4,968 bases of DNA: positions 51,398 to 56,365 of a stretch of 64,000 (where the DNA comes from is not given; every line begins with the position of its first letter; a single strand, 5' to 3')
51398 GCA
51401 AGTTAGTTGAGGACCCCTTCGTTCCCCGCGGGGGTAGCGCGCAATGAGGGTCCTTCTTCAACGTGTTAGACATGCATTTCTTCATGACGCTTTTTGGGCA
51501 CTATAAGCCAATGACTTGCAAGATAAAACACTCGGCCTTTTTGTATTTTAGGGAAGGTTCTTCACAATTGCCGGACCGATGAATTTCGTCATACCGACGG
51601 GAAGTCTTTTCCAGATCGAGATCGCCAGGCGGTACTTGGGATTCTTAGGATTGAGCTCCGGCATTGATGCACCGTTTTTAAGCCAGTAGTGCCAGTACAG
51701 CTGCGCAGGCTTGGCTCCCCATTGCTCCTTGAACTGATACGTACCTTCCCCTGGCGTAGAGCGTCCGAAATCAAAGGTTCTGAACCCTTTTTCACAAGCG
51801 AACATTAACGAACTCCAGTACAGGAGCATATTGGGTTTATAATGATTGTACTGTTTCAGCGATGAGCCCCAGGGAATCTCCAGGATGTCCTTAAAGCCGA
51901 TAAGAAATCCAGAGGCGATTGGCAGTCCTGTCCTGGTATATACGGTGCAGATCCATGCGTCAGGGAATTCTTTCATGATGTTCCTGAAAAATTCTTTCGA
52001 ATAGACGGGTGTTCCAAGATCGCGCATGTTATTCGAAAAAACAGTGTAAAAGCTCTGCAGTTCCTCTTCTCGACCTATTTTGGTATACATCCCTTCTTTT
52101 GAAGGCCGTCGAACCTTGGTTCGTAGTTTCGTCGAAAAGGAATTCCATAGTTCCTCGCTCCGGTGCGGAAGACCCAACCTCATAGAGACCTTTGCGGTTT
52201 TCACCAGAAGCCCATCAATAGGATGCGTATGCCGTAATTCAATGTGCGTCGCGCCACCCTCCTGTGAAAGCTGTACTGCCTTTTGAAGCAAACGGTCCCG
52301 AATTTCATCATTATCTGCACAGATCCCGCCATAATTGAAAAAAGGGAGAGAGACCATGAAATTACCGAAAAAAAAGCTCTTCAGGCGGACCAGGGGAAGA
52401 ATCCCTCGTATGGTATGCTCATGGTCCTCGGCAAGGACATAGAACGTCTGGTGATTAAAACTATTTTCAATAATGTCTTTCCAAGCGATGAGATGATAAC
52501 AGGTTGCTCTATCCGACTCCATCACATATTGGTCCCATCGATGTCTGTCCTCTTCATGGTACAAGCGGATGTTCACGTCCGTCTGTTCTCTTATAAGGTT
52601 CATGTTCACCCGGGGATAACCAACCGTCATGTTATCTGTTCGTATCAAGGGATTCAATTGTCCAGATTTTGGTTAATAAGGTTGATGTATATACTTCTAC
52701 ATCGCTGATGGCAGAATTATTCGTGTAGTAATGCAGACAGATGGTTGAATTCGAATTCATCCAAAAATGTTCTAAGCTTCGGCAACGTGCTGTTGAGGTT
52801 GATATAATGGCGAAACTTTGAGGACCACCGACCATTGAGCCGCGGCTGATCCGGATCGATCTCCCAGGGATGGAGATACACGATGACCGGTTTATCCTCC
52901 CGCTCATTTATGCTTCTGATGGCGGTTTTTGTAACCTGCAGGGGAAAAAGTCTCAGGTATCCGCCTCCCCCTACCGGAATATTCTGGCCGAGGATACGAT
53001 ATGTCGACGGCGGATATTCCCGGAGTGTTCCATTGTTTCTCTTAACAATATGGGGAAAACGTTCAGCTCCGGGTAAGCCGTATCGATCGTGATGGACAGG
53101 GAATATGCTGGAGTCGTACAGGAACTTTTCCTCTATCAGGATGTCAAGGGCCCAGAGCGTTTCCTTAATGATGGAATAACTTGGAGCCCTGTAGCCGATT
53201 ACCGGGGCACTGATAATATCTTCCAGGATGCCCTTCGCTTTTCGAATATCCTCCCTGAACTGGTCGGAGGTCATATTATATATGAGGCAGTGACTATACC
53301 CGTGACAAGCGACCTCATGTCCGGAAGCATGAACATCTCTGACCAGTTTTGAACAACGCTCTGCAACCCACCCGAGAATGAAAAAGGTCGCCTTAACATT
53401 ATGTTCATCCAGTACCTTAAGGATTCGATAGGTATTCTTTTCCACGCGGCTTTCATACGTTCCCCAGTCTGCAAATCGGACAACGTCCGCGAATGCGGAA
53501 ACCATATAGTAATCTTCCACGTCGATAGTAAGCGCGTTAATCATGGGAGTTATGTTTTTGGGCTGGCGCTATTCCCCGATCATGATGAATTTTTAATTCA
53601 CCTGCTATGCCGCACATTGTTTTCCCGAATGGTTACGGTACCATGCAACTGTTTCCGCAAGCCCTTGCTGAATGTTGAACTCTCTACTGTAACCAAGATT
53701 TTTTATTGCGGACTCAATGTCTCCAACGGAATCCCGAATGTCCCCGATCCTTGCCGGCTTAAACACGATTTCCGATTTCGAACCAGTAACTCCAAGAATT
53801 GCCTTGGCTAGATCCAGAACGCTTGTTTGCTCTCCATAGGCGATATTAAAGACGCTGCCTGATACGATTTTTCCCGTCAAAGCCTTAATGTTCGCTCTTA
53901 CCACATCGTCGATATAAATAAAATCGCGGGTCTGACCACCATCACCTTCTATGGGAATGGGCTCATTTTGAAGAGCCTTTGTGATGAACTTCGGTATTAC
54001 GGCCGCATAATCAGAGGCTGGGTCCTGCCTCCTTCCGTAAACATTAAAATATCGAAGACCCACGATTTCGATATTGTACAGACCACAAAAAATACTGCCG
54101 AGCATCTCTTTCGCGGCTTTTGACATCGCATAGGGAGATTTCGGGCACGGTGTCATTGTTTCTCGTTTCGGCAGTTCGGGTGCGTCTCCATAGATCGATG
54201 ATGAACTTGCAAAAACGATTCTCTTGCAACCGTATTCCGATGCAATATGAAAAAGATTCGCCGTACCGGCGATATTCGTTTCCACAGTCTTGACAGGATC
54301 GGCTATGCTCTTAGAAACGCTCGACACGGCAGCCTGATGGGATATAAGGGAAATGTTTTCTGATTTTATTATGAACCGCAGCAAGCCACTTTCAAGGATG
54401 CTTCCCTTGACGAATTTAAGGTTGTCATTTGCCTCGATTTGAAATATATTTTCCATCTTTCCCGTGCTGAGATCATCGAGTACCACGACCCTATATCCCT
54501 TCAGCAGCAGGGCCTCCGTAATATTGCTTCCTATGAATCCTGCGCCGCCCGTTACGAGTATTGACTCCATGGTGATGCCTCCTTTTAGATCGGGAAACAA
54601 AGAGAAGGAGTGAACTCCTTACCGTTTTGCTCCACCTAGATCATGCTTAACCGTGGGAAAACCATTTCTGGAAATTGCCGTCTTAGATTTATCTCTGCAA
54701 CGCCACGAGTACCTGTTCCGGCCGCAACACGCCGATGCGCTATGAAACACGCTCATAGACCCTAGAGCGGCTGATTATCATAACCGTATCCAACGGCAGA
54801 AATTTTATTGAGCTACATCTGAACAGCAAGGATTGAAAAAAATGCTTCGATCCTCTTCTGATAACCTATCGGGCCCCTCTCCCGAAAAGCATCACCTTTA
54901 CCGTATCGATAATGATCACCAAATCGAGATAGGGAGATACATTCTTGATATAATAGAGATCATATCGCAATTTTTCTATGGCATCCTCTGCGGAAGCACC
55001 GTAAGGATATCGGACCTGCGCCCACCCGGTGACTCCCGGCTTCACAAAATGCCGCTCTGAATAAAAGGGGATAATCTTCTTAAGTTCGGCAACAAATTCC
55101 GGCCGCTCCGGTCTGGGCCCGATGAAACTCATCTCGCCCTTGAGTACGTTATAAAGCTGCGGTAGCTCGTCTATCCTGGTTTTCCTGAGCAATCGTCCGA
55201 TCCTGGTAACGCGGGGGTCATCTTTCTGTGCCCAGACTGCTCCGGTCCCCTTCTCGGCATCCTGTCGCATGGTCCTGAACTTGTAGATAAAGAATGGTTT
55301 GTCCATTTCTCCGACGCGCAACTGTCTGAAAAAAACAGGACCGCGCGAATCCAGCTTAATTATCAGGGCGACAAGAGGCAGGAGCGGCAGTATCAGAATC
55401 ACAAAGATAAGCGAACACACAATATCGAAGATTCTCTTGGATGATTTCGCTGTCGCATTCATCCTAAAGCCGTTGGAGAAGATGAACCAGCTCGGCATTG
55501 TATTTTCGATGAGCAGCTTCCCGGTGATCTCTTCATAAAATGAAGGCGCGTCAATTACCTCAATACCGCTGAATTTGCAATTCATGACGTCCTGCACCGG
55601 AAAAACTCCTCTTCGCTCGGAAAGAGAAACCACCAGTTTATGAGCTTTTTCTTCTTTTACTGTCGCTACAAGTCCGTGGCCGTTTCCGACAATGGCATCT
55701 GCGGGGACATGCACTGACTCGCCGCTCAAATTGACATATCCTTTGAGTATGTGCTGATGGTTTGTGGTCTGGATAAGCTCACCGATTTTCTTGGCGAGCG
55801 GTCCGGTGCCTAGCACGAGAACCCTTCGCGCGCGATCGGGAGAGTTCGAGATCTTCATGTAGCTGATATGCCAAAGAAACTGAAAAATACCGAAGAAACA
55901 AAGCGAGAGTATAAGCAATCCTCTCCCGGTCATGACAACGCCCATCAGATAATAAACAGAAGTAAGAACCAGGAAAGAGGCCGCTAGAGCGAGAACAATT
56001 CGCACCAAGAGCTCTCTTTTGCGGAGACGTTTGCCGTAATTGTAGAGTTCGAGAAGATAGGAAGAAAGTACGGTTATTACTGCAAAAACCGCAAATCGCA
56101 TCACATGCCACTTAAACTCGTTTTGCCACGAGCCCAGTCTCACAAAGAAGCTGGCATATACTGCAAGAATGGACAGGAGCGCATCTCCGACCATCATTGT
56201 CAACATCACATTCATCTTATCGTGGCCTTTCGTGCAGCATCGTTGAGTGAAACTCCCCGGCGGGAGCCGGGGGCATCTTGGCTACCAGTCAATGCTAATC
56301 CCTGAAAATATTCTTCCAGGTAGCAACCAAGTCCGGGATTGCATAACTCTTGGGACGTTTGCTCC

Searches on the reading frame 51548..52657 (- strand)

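Call 8: search_protein_families(library=pfam, proteins=[window:51548-52657:-], max_evalue=0.001)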
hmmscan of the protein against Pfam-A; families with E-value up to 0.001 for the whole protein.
window:51548-52657:- (369 aa): 3 families
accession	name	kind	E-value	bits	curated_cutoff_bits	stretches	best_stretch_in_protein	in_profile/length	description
PF13480.13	Acetyltransf_6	-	5.7e-16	59.4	22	1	174-310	3-142/143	Acetyltransferase (GNAT) domain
PF02388.22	FemAB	-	1.6e-11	44.1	24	2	167-234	163-230/406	FemAB family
PF04339.18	FemAB_like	-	0.00021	21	27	1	196-299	210-313/369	Peptidogalycan biosysnthesis/recognition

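Call 65: search_protein_families(library=ncbifam, proteins=[window:51548-52657:-], max_evalue=0.00001)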
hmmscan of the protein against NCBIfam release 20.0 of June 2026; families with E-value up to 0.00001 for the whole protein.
window:51548-52657:- (369 aa): 2 families
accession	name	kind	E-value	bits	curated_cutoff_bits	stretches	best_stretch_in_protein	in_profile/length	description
TIGR03019.1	pepcterm_femAB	equivalog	2.9e-113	378.3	260.35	1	40-369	2-330/330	FemAB family XrtA/PEP-CTERM system-associated protein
NF047883.1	UAcmpLyAlTFemX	equivalog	6.8e-06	25.6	500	0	167-310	160-308/337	UDP-N-acetylmuramoylpentapeptide-lysine N(6)-alanyltransferase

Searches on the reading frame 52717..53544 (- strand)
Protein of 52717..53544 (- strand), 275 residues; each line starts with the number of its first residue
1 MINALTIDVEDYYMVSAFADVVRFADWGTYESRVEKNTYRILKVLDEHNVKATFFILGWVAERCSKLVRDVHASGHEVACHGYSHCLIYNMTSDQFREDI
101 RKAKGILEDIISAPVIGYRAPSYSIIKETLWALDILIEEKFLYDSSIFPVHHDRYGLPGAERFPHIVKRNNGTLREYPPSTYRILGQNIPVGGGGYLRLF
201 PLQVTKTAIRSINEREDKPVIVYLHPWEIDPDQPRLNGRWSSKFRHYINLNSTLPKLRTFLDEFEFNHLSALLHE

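Call 8: search_protein_families(library=pfam, proteins=[window:52717-53544:-], max_evalue=0.001)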
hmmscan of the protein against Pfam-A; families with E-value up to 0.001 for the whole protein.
window:52717-53544:- (275 aa): 3 families
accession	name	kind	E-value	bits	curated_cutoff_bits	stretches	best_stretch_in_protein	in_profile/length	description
PF11959.13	DUF3473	-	4.7e-47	159.7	29.6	1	145-272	1-128/130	Domain of unknown function (DUF3473)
PF01522.26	Polysacc_deac_1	-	1.3e-21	77.2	23.1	1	29-132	12-115/124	Polysaccharide deacetylase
PF10096.14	DUF2334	-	1.9e-05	24.8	26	1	65-161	56-154/203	Uncharacterized protein conserved in bacteria (DUF2334)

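Call 65: search_protein_families(library=ncbifam, proteins=[window:52717-53544:-], max_evalue=0.00001)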
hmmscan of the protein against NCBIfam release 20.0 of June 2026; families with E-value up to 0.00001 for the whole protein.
window:52717-53544:- (275 aa): 9 families
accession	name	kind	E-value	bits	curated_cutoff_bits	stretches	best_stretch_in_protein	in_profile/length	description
TIGR03006.1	pepcterm_polyde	equivalog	8.3e-115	382.6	276.2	1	3-273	1-271/272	XrtA system polysaccharide deacetylase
TIGR02764.1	spore_ybaN_pdaB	equivalog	1.8e-18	67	237.4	1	34-131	17-114/191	polysaccharide deacetylase family sporulation protein PdaB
NF045821.1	PgAcgDacpgdA1_Bac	equivalog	6.5e-16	58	400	1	38-129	103-193/282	peptidoglycan-N-acetylglucosamine deacetylase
TIGR04243.1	nodulat_NodB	equivalog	2.4e-14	53.3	240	1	38-125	17-104/197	chitooligosaccharide deacetylase NodB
TIGR02873.1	spore_ylxY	hypoth_equivalog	1.5e-13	50.6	391.5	1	39-127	101-189/268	probable sporulation protein, polysaccharide deacetylase family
TIGR02884.1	spore_pdaA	equivalog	1e-10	41.7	298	1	36-121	50-135/224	delta-lactam-biosynthetic de-N-acetylase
NF045822.1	PgAcgDacpgdA2_Bac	equivalog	2.3e-09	37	400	1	21-114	67-160/274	peptidoglycan-N-acetylglucosamine deacetylase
TIGR03212.1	uraD_N-term-dom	equivalog_domain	3.5e-08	32.8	424.6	1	30-130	71-171/297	allantoinase PuuE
NF045820.1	PgAcgDacpgdA_Strep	equivalog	5.6e-08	32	800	1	36-125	281-370/463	peptidoglycan-N-acetylglucosamine deacetylase PgdA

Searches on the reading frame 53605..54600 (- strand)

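Call 8: search_protein_families(library=pfam, proteins=[window:53605-54600:-], max_evalue=0.001)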
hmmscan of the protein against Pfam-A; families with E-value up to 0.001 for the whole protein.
window:53605-54600:- (331 aa): 8 families
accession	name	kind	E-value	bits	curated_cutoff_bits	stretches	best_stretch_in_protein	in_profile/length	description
PF01370.27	Epimerase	-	7.2e-62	209.4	20.9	1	14-254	1-240/240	NAD dependent epimerase/dehydratase family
PF16363.11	GDP_Man_Dehyd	-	3.3e-57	194.9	27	1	15-317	1-332/332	GDP-mannose 4,6 dehydratase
PF02719.21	Polysacc_synt_2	-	6.3e-20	72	20.2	1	14-277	1-252/293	Polysaccharide biosynthesis protein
PF01073.25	3Beta_HSD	-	4.4e-16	59.2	22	1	15-241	1-229/280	3-beta hydroxysteroid dehydrogenase/isomerase family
PF04321.23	RmlD_sub_bind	-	5e-11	42.6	27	1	13-276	2-235/287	RmlD substrate binding domain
PF07993.18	NAD_binding_4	-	1.4e-07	31.3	20.1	1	16-234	1-255/258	Male sterility protein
PF13460.12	NAD_binding_10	-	0.00011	22.6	27.2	1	18-149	1-114/184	NAD(P)H-binding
PF05368.20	NmrA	-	0.00011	22.4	27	1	12-133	3-107/298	NmrA-like family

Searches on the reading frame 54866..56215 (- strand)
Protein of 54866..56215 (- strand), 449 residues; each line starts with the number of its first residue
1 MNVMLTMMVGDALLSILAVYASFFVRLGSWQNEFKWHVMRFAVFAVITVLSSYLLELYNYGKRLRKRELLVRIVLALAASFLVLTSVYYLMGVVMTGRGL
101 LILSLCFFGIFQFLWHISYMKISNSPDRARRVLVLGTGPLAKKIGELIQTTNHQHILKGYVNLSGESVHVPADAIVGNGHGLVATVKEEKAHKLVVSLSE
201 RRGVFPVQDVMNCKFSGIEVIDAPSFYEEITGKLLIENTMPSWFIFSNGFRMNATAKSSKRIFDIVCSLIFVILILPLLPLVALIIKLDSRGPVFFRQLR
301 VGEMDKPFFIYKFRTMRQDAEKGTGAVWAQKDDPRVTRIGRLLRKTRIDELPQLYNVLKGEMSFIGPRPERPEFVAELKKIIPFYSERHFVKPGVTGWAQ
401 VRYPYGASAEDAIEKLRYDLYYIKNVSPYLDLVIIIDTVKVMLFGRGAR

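Call 8: search_protein_families(library=pfam, proteins=[window:54866-56215:-], max_evalue=0.001)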
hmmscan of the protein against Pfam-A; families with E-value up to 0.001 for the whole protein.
window:54866-56215:- (449 aa): 1 family
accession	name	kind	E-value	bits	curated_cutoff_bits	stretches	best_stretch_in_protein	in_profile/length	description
PF02397.22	Bac_transf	-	1.8e-69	233.3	27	1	260-443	1-178/179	Bacterial sugar transferase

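Call 65: search_protein_families(library=ncbifam, proteins=[window:54866-56215:-], max_evalue=0.00001)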
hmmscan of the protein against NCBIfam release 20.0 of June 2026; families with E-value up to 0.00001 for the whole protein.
window:54866-56215:- (449 aa): 10 families
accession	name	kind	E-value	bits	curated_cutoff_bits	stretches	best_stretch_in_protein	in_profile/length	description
TIGR03013.1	EpsB_2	subfamily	3e-166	553.9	393.35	1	15-449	11-443/443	TIGR03013 family XrtA/PEP-CTERM system glycosyltransferase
TIGR03025.1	EPS_sugtrans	subfamily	2.4e-124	416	295.55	1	11-449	3-445/445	exopolysaccharide biosynthesis polyprenyl glycosylphosphotransferase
TIGR03023.1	WcaJ_sugtrans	equivalog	7.1e-96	322.2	410.75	1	11-448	3-452/453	undecaprenyl-phosphate glucose phosphotransferase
TIGR03022.1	WbaP_sugtrans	subfamily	1.2e-59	202.7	403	1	7-449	1-456/456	undecaprenyl-phosphate galactose phosphotransferase WbaP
NF050817.1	PolSacchBiosHfsE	equivalog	5.4e-53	180.4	750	1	249-444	261-461/467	polysaccharide biosynthesis protein HfsE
NF041877.1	EPS_EpsZ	equivalog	9.8e-51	172.8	800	1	31-448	37-458/459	exopolysaccharide biosynthesis polyisoprenyl-phosphate hexose-1-phosphate transferase EpsZ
NF007518.0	PRK10124.1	equivalog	2.6e-49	168.2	684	1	130-439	145-454/464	undecaprenyl-phosphate glucose phosphotransferase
NF052601.1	undeca_RfbP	equivalog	8.4e-45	152.9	330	1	253-446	38-239/244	undecaprenyl-phosphate galactose phosphotransferase family protein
NF011751.0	PRK15204.1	equivalog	1.8e-30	106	907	1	255-448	275-475/476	undecaprenyl-phosphate galactose phosphotransferase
NF045514.1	glycotran_HepC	equivalog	2.6e-26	92.3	140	1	253-369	110-211/220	heterocyst development glycosyltransferase HepC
